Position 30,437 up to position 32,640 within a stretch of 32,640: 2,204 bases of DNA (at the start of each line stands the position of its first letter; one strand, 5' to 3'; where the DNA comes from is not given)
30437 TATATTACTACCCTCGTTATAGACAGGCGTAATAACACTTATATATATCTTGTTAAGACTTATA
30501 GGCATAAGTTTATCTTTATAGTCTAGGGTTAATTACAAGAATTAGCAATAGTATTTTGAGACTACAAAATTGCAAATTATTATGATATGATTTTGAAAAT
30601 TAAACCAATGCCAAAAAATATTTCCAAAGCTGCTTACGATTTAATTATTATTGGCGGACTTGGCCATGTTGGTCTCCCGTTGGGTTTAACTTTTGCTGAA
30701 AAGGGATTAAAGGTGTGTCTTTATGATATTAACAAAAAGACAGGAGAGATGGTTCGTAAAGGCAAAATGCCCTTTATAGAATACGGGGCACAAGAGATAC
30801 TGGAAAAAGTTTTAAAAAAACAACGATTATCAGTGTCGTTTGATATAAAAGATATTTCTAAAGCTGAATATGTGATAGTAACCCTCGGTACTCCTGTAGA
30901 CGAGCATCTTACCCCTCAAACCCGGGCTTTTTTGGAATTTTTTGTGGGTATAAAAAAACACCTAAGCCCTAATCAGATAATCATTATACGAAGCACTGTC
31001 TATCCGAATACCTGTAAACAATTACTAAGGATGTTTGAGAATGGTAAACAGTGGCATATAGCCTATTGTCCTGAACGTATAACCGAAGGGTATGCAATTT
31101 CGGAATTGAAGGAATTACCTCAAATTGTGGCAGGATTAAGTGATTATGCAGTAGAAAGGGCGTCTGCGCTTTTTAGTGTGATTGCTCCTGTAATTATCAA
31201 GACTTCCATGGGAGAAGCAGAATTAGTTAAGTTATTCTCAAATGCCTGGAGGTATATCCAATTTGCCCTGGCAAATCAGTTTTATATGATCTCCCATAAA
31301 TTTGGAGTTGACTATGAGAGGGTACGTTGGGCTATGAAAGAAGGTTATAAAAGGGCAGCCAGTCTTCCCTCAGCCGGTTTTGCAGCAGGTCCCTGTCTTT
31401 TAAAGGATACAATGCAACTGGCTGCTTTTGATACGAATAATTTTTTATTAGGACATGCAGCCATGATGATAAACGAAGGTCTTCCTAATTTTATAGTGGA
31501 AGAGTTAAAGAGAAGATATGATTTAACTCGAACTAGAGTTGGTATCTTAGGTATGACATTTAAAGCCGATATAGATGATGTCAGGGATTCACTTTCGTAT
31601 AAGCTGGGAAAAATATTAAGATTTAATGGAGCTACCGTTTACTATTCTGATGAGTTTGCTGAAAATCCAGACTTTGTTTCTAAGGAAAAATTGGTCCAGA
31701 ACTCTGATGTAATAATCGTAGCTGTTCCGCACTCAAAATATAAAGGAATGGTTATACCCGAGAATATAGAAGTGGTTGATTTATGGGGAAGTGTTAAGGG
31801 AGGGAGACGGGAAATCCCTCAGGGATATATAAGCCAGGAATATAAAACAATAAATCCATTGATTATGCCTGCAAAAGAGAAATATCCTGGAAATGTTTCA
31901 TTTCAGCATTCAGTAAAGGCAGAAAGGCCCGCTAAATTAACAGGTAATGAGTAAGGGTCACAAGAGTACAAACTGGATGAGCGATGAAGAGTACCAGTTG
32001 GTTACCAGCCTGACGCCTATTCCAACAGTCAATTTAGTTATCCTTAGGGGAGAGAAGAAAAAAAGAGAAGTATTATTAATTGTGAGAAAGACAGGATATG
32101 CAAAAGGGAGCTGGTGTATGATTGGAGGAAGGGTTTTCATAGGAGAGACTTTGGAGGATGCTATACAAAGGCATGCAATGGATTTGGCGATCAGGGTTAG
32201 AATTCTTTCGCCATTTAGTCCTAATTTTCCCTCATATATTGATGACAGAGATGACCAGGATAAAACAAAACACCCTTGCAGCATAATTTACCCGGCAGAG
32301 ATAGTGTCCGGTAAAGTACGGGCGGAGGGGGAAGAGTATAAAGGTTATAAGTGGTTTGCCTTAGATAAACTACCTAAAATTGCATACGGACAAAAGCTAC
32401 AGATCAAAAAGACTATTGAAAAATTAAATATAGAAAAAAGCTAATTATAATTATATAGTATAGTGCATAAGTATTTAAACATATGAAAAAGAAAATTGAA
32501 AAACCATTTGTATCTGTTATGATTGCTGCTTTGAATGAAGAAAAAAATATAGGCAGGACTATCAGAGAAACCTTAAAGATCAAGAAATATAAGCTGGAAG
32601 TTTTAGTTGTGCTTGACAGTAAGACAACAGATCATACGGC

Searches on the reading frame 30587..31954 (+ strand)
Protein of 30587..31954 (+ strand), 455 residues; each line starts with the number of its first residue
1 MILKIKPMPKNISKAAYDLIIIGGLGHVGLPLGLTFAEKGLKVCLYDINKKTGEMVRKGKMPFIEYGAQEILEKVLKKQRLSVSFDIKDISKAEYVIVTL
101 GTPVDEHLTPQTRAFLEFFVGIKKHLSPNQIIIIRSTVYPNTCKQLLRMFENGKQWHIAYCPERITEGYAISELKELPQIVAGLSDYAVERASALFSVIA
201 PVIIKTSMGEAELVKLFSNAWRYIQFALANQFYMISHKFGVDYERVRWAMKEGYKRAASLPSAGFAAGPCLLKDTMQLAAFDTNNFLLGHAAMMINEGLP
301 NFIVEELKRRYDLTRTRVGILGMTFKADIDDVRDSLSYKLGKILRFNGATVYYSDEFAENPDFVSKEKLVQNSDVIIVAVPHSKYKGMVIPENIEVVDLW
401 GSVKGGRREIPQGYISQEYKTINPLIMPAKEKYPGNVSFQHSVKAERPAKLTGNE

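Call 5: search_protein_families(library=pfam, proteins=[window:30587-31954:+], max_evalue=0.01)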
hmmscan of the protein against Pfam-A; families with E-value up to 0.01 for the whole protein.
window:30587-31954:+ (455 aa): 5 families
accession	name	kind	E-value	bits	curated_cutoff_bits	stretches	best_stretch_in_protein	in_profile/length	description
PF03721.20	UDPG_MGDP_dh_N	-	2.6e-34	118.9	27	1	20-190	3-181/187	UDP-glucose/GDP-mannose dehydrogenase family, NAD binding domain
PF03720.21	UDPG_MGDP_dh_C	-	2.1e-11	44.5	30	1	319-388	1-80/103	UDP-glucose/GDP-mannose dehydrogenase family, UDP binding domain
PF00984.24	UDPG_MGDP_dh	-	4.7e-11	43.1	25.4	1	210-282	2-75/94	UDP-glucose/GDP-mannose dehydrogenase family, central domain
PF03446.21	NAD_binding_2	-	3.2e-06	27.7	21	1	24-152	6-109/161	NAD binding domain of 6-phosphogluconate dehydrogenase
PF02826.25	2-Hacid_dh_C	-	0.0048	16.7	25.1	0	342-385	53-104/178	D-isomer specific 2-hydroxyacid dehydrogenase, NAD binding domain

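Call 59: search_protein_families(library=ncbifam, proteins=[window:30587-31954:+], max_evalue=0.001)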
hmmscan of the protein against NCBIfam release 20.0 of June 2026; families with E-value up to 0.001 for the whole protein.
window:30587-31954:+ (455 aa): 7 families
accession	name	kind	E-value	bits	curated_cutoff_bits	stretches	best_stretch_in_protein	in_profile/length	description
TIGR03026.1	NDP-sugDHase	subfamily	1.2e-81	274.6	189.8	1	20-388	3-394/413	nucleotide sugar dehydrogenase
NF040825.1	UDPMaNacDH_Arch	equivalog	3.3e-50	171.2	750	1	21-388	4-380/418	UDP-N-acetyl-D-mannosamine dehydrogenase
NF047673.2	TeichurnBiosyTuaD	equivalog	2.1e-34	119.4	700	1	21-359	5-354/439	UDP-glucose 6-dehydrogenase TuaD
NF041297.1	UDPGDh_AglM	equivalog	4.8e-34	118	670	1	22-359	5-360/429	UDP-glucose 6-dehydrogenase AglM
NF008286.0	PRK11064.1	equivalog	5.4e-33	114.2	459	1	17-388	3-402/420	UDP-N-acetyl-D-mannosamine dehydrogenase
NF011729.0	PRK15182.1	equivalog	2.1e-20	72.9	592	1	20-389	9-395/425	Vi polysaccharide biosynthesis UDP-N-acetylglucosamine C-6 dehydrogenase TviB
NF011631.0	PRK15057.1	equivalog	7.4e-15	54.9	757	1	20-377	3-364/388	UDP-glucose 6-dehydrogenase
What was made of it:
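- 30587..31954 (+): Nucleotide-sugar 6-dehydrogenase. TIGR03026 scores 274.6 bits against a cut-off of 189.8 (call 59).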

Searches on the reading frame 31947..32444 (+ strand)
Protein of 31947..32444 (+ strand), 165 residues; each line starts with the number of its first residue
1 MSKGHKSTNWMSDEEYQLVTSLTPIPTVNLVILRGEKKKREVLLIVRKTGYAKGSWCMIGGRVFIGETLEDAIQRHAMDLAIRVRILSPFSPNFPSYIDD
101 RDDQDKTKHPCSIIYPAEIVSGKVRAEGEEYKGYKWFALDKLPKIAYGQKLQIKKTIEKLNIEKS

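Call 5: search_protein_families(library=pfam, proteins=[window:31947-32444:+], max_evalue=0.01)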
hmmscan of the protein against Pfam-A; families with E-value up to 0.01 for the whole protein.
window:31947-32444:+ (165 aa): 2 families
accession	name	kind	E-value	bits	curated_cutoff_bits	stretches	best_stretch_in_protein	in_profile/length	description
PF00293.34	NUDIX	-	1e-11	45.4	21.1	1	26-144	4-119/134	NUDIX domain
PF16262.11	DUF4916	-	9.1e-05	22.6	27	1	8-77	3-74/170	Domain of unknown function (DUF4916)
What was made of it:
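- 31947..32444 (+): NUDIX hydrolase, weakly GDP-mannose mannosyl hydrolase-like. Pfam NUDIX at E 1e-11 (call 5).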

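Call 59: search_protein_families(library=ncbifam, proteins=[window:31947-32444:+], max_evalue=0.001)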
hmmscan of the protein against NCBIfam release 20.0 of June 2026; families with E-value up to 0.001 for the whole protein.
window:31947-32444:+ (165 aa): 2 families
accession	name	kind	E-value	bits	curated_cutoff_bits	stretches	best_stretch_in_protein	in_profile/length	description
NF011963.0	PRK15434.1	subfamily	8.6e-09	35.3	146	1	11-142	3-134/159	GDP-mannose mannosyl hydrolase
NF001299.0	PRK00241.1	equivalog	0.0001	21.9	158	0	38-78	144-183/263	NAD(+) diphosphatase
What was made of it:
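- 31947..32444 (+): NF011963 at E 8.6e-9, below its cut-off (call 59).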

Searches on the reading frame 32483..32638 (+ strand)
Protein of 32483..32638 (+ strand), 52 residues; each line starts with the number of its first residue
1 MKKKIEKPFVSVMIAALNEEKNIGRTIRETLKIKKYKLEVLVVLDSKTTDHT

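Call 5: search_protein_families(library=pfam, proteins=[window:32483-32638:+], max_evalue=0.01)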
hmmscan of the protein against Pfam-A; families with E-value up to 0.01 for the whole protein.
window:32483-32638:+ (52 aa): 2 families
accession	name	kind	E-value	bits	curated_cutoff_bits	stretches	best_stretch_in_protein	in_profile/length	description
PF00535.33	Glycos_transf_2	-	2.8e-06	27.8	23.3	1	11-52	1-41/168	Glycosyl transferase family 2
PF13641.12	Glyco_tranf_2_3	-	0.0002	21.9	27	1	10-49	3-42/230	Glycosyltransferase like family 2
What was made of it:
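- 32483..32640 (+): 5' end of a further GT2 gene, cut by the window end. It cannot be typed. Pfam GT2 at E 2.8e-6 over 42 residues (call 5).
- Checked: 32483-32640 is the first 52 residues of a GT2 and cannot be typed (call 5).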
